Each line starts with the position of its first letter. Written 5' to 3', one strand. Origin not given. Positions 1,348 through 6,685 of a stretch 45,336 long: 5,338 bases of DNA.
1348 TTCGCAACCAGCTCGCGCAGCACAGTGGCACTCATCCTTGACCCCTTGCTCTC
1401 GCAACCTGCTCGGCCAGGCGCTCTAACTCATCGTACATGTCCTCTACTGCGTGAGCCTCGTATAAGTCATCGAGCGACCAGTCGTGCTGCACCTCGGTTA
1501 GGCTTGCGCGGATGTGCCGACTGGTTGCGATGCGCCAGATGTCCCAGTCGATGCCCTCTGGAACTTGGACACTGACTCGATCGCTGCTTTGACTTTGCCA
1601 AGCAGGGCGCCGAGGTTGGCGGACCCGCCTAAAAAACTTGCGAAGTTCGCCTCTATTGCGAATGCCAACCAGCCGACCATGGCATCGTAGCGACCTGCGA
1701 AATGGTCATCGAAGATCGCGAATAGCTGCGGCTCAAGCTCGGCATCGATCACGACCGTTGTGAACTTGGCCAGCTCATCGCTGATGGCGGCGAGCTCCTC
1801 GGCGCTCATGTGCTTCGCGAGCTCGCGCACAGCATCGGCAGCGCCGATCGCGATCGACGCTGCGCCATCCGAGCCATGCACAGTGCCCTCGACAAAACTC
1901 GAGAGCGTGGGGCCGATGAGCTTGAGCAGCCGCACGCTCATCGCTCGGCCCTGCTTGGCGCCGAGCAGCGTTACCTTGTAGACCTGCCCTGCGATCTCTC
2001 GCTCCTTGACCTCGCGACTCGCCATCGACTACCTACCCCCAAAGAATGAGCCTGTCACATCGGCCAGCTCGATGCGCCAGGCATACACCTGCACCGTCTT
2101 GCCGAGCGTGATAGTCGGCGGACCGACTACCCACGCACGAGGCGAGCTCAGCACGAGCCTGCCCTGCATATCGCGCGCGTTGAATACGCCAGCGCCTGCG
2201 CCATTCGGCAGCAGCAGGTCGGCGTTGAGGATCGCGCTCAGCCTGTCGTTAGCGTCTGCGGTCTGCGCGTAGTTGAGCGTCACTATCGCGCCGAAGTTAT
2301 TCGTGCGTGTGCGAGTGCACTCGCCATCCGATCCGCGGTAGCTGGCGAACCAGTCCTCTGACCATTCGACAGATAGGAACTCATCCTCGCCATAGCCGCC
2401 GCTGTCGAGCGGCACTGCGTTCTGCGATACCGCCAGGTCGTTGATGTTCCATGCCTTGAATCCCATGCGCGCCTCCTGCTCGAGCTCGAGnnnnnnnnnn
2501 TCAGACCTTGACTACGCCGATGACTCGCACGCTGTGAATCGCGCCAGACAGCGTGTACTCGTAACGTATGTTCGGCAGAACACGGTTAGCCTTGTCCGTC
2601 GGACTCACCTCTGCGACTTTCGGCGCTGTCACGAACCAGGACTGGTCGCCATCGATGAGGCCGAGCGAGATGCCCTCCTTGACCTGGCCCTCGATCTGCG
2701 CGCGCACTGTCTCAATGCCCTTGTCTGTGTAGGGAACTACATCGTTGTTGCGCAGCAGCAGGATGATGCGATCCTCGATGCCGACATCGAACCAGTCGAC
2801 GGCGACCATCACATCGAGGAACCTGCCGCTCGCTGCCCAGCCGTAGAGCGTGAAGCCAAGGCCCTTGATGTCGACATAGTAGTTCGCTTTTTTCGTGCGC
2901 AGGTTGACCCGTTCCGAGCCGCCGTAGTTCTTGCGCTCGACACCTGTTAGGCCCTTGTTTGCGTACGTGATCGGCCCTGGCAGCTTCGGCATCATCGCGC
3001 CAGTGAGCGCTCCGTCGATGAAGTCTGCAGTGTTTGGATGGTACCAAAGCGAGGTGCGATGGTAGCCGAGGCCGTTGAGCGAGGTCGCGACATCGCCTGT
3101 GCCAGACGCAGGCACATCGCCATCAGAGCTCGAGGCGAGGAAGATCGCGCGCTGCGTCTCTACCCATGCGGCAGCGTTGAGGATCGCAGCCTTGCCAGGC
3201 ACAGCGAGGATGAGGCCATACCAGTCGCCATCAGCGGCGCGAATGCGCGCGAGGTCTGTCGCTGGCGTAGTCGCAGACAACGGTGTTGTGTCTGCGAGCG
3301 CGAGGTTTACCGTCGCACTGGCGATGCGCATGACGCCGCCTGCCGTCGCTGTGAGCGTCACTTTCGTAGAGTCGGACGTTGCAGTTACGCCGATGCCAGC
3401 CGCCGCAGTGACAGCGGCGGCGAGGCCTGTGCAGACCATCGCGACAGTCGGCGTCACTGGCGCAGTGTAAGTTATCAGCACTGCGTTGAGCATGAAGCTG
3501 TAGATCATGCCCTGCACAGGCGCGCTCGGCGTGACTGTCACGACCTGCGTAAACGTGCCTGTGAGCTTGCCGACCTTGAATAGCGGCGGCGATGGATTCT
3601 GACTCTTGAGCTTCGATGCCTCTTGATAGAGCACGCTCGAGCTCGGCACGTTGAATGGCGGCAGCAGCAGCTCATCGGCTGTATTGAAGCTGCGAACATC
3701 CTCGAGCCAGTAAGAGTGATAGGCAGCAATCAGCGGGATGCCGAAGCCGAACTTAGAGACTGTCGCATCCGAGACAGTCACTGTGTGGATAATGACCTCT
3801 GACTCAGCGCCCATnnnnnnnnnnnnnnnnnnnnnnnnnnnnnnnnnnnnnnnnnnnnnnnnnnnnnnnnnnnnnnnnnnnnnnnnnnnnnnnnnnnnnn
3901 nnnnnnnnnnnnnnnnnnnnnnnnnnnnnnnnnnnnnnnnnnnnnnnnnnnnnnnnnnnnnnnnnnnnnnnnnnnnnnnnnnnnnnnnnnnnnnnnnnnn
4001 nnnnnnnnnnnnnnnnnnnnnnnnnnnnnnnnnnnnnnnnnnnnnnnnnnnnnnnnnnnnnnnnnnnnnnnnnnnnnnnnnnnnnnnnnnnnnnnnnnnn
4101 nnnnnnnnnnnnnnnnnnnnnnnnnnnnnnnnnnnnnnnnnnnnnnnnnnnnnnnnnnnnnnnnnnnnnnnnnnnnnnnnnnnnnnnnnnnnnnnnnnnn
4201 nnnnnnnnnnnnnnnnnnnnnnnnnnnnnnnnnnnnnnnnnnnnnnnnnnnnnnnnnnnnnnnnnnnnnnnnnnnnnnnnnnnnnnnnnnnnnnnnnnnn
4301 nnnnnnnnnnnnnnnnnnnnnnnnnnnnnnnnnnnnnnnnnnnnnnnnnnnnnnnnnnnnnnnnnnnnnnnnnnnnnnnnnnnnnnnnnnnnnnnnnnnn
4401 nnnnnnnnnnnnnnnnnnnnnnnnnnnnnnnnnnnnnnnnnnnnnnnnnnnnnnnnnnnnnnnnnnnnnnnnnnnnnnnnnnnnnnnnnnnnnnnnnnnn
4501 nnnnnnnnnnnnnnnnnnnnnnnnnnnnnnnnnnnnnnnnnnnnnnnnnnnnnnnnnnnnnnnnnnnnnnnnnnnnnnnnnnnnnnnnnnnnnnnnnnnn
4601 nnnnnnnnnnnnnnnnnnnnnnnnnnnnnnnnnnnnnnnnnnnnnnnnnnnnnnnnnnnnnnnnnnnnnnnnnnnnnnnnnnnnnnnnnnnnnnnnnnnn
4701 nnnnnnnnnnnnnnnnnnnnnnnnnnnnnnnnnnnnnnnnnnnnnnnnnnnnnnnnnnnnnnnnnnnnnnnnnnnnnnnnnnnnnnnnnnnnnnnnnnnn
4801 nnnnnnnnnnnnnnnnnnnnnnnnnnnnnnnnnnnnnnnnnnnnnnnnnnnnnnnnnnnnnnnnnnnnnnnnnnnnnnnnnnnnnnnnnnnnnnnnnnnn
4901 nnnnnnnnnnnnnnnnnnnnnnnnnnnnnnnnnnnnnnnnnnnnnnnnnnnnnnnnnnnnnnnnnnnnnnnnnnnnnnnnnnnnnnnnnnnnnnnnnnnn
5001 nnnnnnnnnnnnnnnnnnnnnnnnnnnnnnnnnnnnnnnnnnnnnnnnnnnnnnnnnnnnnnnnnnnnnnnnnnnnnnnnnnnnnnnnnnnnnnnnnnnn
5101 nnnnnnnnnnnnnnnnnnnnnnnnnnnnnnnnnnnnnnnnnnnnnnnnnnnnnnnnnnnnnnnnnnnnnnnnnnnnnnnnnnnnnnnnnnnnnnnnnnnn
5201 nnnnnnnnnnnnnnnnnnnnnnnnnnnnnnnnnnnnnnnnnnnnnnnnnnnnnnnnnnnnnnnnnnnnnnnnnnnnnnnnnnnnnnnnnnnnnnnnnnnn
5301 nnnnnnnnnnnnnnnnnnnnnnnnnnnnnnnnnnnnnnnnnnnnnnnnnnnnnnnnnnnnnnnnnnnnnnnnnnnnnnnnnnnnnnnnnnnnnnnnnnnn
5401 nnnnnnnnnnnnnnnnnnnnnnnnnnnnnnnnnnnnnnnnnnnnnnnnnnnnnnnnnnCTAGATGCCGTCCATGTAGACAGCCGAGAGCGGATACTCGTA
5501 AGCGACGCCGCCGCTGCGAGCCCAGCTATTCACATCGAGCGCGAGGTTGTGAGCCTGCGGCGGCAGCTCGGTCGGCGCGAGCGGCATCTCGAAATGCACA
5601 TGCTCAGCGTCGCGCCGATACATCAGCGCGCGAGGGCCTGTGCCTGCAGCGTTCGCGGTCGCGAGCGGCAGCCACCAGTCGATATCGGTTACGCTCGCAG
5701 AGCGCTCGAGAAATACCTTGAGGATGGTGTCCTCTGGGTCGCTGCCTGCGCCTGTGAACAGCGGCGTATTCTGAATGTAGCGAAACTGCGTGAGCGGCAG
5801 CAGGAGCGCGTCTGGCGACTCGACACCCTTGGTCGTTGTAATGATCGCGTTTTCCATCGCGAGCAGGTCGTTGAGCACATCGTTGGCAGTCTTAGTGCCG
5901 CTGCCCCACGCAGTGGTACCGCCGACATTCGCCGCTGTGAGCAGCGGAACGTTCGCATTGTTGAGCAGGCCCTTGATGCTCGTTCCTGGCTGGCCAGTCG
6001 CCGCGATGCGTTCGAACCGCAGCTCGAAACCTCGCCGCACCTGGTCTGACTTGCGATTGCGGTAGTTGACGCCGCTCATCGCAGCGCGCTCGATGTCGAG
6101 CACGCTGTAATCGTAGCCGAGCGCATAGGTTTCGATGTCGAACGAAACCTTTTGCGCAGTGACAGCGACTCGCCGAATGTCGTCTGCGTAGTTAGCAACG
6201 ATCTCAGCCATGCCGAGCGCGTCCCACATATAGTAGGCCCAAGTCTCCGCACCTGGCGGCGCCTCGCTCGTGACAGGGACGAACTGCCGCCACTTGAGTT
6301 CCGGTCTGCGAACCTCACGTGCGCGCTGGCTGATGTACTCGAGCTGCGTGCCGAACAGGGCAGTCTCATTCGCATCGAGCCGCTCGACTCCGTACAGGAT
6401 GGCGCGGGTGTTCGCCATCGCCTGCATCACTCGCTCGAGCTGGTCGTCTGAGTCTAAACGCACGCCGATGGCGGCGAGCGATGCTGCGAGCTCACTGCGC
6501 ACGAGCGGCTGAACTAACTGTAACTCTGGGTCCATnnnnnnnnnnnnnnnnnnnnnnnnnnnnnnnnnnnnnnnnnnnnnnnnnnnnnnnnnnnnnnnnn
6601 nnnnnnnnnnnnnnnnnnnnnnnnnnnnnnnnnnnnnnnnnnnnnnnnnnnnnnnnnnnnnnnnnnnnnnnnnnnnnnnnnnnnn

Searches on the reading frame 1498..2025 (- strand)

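Call 88: search_protein_families(library=pfam, proteins=[window:1498-2025:-], max_evalue=0.001)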
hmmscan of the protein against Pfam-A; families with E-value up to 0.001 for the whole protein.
window:1498-2025:- (175 aa): 1 family
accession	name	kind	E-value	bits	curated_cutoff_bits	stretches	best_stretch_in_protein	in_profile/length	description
PF21822.3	Phage_TAC_15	-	7.7e-15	56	22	1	13-133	2-121/127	Phage tail assembly chaperone protein, TAC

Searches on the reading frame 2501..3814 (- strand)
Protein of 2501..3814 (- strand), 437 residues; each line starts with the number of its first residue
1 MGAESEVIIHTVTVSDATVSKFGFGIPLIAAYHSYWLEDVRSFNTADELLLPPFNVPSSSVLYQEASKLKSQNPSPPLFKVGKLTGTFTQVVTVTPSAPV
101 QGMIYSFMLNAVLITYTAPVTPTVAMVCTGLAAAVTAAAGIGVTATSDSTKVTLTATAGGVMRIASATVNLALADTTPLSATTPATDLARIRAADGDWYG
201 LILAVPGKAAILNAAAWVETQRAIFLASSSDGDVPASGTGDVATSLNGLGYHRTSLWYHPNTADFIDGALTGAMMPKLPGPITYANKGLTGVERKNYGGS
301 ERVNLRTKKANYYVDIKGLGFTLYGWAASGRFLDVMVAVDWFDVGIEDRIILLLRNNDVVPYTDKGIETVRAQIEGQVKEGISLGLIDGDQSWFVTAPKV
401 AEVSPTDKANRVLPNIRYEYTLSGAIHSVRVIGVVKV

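Call 57: search_protein_families(library=phrogs, proteins=[window:2501-3814:-], max_evalue=0.001)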
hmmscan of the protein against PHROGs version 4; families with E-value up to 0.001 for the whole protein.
window:2501-3814:- (437 aa): 2 families
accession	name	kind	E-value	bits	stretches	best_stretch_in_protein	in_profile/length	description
phrog_205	-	tail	3.4e-79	267.8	1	11-435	22-432/455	tail sheath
phrog_9590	-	unknown function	6.4e-26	92.4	1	294-436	225-373/377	-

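Call 80: search_dna_similar(query=window:2501-3814:-, collection=phages, mode=protein, max_rows=12, max_evalue=1e-10)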
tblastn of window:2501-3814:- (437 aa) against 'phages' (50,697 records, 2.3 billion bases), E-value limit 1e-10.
Records with a match: 956; places in all: 958; records where one place covers at least 80% of the query: 710.
Best place of each record, by identity: <60% 956.
By first word of the organism name: Escherichia 272; Pseudomonas 232; Rheinheimera 115; Salmonella 92; Erwinia 35; Klebsiella 30; Shigella 24; Aeromonas 21; Campylobacter 14; Felixounavirus 14; and 31 more.
By host as written in the record: Rheinheimera sp. BAL341 115; Escherichia coli 75; Pseudomonas aeruginosa 72; - 71; Escherichia coli K-12 MG1655 39; Pseudomonas aeruginosa PAO1 26; Pseudomonas syringae pv. actinidiae 18; Escherichia coli O157:H7 16; and 249 more.
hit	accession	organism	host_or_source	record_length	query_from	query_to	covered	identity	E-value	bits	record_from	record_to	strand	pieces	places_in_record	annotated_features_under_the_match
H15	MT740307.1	Pseudomonas phage phiK7A1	Pseudomonas syringae pv. actinidiae K7A1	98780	5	437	99%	29.2%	2e-40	159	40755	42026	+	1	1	tail sheath protein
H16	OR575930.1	Pseudomonas phage vB_PseuGesM_254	Pseudomonas gessardii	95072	5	437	99%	29.2%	1e-39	157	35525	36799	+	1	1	tail sheath protein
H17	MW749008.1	Hafnia phage vB_HpaM_Meifeng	Hafnia paralvei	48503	1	433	99%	29.2%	4e-31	132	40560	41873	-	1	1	hypothetical protein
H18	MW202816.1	Caudoviricetes sp.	Manatee Spring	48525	12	435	97%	29.6%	5e-34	140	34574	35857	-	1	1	hypothetical protein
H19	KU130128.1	Pseudomonas phage vB_PsyM_KIL3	Pseudomonas syringae pv. porri LMG 28495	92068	5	436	99%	28.9%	2e-30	130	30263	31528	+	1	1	putative structural protein | promoter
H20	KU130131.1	Pseudomonas phage vB_PsyM_KIL3b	Pseudomonas syringae pv. porri LMG 28495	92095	5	436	99%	28.9%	2e-30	130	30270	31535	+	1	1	putative structural protein | promoter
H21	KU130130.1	Pseudomonas phage vB_PsyM_KIL5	Pseudomonas syringae pv. porri LMG 28495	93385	5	436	99%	28.9%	2e-30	130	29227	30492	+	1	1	putative structural protein | promoter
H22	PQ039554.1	Enterobacter phage vB_Ecl_MII_003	Enterobacter cloacae (BPA MR E3)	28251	1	433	99%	28.5%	7e-31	131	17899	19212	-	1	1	hypothetical protein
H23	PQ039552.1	Enterobacter phage vB_Ecl_MII_001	Enterobacter cloacae ATCC 50398 MR2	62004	1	433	99%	28.5%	7e-31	131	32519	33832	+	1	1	hypothetical protein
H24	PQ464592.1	Pseudomonas phage Boevelstad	Pseudomonas poae B04_10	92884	5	437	99%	28.4%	2e-38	154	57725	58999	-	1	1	tail sheath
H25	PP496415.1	Pseudomonas phage vB_PpuM-NoPa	Pseudomonas putida KT2440 and Paw85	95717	5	437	99%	28.3%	7e-37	149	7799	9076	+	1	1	virion structural protein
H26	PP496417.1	Pseudomonas phage vB_PpuM-Roomu-2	Pseudomonas putida KT2440 and Paw85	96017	5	437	99%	28.3%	7e-37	149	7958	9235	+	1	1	virion structural protein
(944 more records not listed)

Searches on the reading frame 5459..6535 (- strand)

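Call 86: search_protein_families(library=pfam, proteins=[window:5459-6535:-], max_evalue=0.001)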
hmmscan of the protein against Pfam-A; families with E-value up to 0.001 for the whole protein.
window:5459-6535:- (358 aa): 1 family
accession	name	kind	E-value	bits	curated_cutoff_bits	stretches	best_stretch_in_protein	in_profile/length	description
PF09950.15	Major_capside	-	9.3e-44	150.1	26.8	1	108-358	1-251/251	Major capsid protein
